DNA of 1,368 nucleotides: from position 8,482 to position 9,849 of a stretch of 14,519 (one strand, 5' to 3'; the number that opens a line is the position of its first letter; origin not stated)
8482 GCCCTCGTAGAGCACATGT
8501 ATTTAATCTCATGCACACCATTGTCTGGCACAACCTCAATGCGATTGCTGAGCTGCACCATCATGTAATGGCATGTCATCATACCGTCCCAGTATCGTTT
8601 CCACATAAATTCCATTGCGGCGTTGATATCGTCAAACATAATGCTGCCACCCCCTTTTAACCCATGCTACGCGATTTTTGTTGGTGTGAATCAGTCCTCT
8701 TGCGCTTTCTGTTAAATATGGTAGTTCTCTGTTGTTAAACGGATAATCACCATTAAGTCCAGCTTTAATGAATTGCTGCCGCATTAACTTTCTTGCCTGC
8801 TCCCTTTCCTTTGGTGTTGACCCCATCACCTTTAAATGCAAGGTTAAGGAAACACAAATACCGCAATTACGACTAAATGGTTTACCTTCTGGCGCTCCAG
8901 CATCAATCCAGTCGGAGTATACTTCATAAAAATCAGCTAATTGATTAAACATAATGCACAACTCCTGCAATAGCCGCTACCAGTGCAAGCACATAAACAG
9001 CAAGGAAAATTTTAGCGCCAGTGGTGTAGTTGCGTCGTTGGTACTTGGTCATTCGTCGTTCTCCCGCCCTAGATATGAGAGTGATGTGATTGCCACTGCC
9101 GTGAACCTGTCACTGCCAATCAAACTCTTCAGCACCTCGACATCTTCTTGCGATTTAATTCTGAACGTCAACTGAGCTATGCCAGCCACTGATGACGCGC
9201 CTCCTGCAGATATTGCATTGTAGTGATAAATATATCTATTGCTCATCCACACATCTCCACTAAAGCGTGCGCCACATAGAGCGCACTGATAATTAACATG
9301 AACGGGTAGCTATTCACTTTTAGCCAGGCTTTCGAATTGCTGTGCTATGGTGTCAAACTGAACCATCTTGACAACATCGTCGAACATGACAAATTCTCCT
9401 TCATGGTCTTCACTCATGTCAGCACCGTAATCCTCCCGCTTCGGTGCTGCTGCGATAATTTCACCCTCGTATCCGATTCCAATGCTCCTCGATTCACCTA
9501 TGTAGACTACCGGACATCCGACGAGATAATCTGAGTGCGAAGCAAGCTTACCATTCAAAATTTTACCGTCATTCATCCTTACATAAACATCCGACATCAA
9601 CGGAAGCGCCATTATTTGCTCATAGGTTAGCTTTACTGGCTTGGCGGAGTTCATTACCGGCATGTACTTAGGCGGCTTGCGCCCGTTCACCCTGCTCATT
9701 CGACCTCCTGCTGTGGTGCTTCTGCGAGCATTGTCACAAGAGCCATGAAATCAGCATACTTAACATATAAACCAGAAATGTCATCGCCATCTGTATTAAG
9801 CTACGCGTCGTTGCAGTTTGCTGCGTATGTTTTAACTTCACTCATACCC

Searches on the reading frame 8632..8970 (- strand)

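Call 10: search_protein_families(library=pfam, proteins=[window:8632-8970:-], max_evalue=0.01)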
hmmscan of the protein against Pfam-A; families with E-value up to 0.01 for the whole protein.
window:8632-8970:- (112 aa): 0 families

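Call 11: search_protein_families(library=phrogs, proteins=[window:8632-8970:-], max_evalue=0.001)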
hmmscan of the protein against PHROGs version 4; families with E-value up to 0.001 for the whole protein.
window:8632-8970:- (112 aa): 3 families
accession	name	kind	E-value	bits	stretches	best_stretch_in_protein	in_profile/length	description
phrog_2510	-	unknown function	8.1e-27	95.4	1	7-109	6-107/219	-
phrog_6418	-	unknown function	2.4e-12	48.4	1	7-106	61-159/231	-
phrog_2176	-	unknown function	1.2e-06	29.2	1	20-85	34-98/140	-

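Call 71: search_protein_families(library=pfam, proteins=[window:8632-8970:-], max_evalue=0.01)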
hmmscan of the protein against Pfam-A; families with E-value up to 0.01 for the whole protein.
window:8632-8970:- (112 aa): 0 families

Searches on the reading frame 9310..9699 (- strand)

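Call 10: search_protein_families(library=pfam, proteins=[window:9310-9699:-], max_evalue=0.01)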
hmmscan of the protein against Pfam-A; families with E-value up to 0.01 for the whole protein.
window:9310-9699:- (129 aa): 0 families

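Call 11: search_protein_families(library=phrogs, proteins=[window:9310-9699:-], max_evalue=0.001)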
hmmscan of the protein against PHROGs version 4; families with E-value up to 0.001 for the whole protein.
window:9310-9699:- (129 aa): 1 family
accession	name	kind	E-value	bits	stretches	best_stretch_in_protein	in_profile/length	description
phrog_3126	-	unknown function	1.5e-14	55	1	88-128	59-99/105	-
